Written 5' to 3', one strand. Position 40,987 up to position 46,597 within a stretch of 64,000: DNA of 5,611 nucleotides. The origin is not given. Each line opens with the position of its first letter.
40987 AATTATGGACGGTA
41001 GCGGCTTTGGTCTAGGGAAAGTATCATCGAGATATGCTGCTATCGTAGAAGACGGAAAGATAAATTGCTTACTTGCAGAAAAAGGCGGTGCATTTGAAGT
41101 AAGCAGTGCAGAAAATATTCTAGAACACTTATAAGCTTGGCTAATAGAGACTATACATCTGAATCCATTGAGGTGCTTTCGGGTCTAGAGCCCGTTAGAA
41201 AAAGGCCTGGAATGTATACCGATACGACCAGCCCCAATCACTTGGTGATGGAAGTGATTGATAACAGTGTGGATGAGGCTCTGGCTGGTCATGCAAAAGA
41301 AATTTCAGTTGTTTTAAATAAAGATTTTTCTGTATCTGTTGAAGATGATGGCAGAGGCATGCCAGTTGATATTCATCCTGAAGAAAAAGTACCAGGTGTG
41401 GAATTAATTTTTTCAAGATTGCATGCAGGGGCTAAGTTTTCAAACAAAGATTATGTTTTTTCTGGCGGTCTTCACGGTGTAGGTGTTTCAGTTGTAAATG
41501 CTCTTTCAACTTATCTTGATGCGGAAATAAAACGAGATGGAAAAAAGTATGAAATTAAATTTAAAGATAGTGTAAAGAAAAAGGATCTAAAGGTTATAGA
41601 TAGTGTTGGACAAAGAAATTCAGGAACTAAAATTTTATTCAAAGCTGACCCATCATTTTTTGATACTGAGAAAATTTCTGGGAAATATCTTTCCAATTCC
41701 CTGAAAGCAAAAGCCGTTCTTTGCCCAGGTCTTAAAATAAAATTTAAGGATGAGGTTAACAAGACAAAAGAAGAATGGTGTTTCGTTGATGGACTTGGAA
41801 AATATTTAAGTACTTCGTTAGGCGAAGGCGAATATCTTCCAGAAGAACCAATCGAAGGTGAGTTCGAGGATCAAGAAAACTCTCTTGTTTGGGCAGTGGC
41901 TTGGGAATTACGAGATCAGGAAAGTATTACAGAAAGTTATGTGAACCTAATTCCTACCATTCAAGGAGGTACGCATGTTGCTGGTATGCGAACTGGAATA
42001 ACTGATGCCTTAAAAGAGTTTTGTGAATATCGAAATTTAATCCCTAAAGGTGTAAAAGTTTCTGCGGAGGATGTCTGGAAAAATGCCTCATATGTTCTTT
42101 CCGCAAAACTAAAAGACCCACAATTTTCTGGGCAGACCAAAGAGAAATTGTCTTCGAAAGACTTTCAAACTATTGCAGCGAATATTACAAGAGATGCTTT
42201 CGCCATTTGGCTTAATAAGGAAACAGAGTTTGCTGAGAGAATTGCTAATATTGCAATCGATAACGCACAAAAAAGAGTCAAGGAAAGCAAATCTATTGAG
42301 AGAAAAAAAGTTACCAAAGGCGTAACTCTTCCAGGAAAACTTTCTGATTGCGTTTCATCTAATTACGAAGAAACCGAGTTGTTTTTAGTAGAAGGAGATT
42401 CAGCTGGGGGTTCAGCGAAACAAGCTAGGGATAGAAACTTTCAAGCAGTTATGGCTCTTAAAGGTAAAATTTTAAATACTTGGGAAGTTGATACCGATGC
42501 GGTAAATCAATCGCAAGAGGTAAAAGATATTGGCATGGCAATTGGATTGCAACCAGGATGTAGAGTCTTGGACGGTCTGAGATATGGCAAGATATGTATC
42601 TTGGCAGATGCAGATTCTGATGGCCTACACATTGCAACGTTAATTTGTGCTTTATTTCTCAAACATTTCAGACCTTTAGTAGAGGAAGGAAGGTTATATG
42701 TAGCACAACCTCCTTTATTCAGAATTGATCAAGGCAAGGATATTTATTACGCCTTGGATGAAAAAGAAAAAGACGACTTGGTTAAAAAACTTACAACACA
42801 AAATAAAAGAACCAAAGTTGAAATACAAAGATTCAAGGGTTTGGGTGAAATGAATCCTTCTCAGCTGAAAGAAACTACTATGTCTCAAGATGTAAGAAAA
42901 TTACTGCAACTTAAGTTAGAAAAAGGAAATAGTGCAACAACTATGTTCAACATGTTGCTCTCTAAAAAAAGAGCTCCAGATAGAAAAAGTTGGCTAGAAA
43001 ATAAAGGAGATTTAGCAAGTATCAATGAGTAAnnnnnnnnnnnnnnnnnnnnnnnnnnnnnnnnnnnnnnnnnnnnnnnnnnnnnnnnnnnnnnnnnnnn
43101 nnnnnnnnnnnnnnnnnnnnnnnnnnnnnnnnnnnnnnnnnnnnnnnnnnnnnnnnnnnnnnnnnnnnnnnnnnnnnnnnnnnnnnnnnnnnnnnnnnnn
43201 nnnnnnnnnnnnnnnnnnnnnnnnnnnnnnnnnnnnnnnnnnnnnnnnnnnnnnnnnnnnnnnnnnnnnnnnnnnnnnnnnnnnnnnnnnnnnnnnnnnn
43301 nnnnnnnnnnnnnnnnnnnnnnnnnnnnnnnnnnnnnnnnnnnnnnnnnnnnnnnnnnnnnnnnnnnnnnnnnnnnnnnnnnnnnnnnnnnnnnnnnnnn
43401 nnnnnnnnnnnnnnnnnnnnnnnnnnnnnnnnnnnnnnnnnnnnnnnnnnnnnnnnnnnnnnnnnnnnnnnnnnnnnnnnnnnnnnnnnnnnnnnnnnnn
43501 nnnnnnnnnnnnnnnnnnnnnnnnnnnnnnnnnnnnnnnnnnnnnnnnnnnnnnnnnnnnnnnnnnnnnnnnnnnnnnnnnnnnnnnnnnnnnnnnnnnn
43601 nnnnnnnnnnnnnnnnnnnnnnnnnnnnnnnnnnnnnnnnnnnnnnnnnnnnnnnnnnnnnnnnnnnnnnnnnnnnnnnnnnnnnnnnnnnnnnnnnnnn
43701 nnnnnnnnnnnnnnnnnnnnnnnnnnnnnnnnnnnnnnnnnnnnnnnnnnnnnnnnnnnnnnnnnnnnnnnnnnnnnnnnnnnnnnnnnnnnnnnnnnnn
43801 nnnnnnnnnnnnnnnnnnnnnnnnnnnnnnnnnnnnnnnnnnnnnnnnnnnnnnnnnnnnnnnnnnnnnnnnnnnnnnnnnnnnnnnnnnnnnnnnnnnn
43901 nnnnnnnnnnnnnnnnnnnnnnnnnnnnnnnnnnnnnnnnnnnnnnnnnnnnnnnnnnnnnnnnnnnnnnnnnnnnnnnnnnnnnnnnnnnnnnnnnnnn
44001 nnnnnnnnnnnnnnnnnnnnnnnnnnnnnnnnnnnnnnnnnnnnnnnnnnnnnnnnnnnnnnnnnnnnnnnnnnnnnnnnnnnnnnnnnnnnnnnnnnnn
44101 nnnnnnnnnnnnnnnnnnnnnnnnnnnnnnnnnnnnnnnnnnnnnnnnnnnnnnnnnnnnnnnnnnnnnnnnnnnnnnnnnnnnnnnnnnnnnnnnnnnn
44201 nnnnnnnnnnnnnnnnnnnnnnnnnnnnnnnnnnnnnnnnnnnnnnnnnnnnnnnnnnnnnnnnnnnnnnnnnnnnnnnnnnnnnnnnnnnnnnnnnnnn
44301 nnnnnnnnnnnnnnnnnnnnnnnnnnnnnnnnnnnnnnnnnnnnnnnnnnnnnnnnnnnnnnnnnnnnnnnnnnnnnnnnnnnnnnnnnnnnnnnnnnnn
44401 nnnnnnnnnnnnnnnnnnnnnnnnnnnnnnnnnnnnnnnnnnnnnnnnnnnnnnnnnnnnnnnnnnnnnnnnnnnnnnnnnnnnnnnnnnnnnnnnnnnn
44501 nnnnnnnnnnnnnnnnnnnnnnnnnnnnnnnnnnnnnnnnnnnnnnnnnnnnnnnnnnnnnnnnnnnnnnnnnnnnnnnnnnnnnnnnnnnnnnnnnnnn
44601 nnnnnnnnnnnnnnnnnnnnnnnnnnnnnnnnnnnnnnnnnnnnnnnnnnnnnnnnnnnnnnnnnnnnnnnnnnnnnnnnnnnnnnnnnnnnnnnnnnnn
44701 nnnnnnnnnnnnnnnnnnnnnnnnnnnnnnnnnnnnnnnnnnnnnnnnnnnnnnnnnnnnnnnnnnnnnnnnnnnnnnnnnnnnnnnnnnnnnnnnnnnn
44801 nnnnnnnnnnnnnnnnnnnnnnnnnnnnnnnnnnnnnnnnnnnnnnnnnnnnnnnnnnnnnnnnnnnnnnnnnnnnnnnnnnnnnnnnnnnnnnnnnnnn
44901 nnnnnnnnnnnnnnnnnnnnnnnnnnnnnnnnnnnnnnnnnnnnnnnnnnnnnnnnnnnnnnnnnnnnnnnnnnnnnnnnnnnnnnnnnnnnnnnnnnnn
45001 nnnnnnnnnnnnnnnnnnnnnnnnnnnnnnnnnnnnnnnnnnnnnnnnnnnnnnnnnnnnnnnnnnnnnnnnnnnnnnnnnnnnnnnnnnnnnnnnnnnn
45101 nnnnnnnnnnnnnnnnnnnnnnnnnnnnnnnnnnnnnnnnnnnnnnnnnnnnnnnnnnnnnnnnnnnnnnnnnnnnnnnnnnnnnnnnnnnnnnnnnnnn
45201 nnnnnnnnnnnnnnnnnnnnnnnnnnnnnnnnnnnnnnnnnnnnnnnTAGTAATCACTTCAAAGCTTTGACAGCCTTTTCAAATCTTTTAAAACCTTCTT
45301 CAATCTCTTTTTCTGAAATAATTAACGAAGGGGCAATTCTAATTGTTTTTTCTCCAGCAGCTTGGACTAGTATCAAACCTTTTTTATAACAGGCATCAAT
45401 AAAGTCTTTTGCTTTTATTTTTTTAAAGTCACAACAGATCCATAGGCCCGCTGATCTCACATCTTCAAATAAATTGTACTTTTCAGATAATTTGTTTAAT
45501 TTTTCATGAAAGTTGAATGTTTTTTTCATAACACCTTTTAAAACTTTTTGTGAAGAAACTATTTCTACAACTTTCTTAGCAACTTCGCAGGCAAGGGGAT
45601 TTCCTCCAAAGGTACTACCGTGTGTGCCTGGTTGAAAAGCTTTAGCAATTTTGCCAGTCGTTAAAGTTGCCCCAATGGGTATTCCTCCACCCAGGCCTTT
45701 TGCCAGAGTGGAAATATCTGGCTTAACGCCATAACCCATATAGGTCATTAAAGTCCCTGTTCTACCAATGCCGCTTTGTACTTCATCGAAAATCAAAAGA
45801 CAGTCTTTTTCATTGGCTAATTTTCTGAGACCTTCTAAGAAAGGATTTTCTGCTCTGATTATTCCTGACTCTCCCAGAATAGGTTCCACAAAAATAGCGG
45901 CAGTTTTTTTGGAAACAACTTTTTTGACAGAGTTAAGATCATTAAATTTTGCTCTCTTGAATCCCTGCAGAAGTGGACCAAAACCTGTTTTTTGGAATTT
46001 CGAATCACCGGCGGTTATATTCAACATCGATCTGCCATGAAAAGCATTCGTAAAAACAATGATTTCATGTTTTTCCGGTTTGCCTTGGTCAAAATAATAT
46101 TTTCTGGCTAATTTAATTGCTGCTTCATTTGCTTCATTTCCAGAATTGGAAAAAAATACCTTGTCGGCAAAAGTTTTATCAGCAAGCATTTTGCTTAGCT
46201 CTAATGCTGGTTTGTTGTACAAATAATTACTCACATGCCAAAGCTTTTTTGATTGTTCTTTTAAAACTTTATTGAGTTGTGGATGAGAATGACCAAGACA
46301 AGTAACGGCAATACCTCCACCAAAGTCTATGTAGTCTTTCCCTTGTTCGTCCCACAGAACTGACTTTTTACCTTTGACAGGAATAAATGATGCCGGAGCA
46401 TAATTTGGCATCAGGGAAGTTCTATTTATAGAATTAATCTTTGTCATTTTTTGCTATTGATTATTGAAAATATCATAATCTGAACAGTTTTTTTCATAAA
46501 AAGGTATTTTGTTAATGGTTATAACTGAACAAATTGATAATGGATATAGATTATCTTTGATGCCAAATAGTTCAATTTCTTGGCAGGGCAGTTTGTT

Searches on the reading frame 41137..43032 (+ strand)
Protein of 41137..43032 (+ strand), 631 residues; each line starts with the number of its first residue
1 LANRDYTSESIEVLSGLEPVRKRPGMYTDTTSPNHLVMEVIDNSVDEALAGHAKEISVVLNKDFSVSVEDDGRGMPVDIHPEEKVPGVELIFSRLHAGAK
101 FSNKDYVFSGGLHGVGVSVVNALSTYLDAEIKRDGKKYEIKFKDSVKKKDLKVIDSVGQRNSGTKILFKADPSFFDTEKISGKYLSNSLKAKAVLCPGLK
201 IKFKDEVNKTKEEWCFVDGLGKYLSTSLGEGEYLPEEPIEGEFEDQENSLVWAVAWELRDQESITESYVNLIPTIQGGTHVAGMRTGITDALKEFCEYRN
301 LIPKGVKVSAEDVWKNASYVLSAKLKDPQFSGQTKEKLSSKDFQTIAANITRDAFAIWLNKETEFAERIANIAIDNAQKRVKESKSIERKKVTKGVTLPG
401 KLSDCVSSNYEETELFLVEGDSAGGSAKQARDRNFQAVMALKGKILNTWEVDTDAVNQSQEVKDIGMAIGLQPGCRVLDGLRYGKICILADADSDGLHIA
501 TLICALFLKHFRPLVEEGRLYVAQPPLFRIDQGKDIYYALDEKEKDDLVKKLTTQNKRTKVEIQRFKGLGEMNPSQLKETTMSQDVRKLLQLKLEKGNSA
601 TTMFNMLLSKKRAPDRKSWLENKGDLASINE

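Call 33: search_protein_families(library=pfam, proteins=[window:41137-43032:+], max_evalue=0.00001)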
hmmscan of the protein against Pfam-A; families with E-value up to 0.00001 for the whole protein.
window:41137-43032:+ (631 aa): 4 families
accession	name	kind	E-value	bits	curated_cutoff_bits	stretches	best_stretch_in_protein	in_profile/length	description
PF00204.31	DNA_gyraseB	-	3.7e-40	137.7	27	1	219-385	1-169/173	DNA gyrase B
PF00986.26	DNA_gyraseB_C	-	8.1e-23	80.8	29.8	1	559-621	2-63/63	DNA gyrase B subunit, carboxyl terminus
PF02518.31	HATPase_c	-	1.8e-14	54.5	26.4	1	29-138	2-103/111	Histidine kinase-, DNA gyrase B-, and HSP90-like ATPase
PF01751.28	Toprim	-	1.6e-13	51.1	23.1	1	414-524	1-95/96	Toprim domain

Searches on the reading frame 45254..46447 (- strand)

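Call 33: search_protein_families(library=pfam, proteins=[window:45254-46447:-], max_evalue=0.00001)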
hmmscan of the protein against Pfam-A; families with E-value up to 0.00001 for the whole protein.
window:45254-46447:- (397 aa): 1 family
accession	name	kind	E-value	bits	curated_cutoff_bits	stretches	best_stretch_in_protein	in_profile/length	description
PF00202.27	Aminotran_3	-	1.9e-116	389.5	30.5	1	17-393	7-403/403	Aminotransferase class-III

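Call 38: search_protein_families(library=ncbifam, proteins=[window:45254-46447:-], max_evalue=1e-20)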
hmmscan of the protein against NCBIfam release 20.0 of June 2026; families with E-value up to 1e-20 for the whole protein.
window:45254-46447:- (397 aa): 69 families (the best 25 are shown)
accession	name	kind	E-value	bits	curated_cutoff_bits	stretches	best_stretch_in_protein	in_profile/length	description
NF003468.0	PRK05093.1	subfamily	5.7e-157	522.5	522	1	11-395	15-401/405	acetylornithine/succinyldiaminopimelate transaminase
TIGR03246.1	arg_catab_astC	subfamily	7.2e-155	515.8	609.95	1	11-395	9-395/397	acetylornithine/succinylornithine family transaminase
NF009047.0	PRK12381.1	subfamily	1.2e-145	485.4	630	1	11-396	13-400/406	bifunctional succinylornithine transaminase/acetylornithine transaminase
NF002325.0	PRK01278.1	subfamily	6.7e-137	456.3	372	1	10-396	4-389/395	acetylornithine transaminase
TIGR00707.1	argD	subfamily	1.8e-136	454.9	410.05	1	12-393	2-380/381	acetylornithine/succinylornithine family transaminase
NF002874.0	PRK03244.1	equivalog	1e-111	373.6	457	1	9-395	15-394/399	acetylornithine transaminase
NF002797.0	PRK02936.1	equivalog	1.2e-107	360.1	496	1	11-394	3-378/385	acetylornithine transaminase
NF003397.0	PRK04612.1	equivalog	4.1e-104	348.6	735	1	12-394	15-402/408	acetylornithine transaminase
NF002985.0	PRK03715.1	equivalog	1.8e-102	343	568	1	4-394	3-392/395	acetylornithine transaminase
NF003273.0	PRK04260.1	equivalog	1e-95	320.5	616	1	10-387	2-369/376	acetylornithine transaminase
NF004426.0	PRK05769.1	equivalog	8.7e-93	311.5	552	2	177-396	217-440/441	acetyl ornithine aminotransferase family protein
NF005993.0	PRK08117.1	subfamily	1.1e-86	291.2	574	2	168-396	192-430/433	aspartate aminotransferase family protein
TIGR01885.1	Orn_aminotrans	equivalog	1.5e-84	284.1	378.4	1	14-393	14-401/402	ornithine--oxo-acid transaminase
NF003145.0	PRK04073.1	equivalog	1.4e-78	264.2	656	1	14-392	17-394/396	ornithine--oxo-acid transaminase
NF003087.0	PRK04013.1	equivalog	4.4e-77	259.7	528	1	24-393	11-358/364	acetylornithine/acetyl-lysine aminotransferase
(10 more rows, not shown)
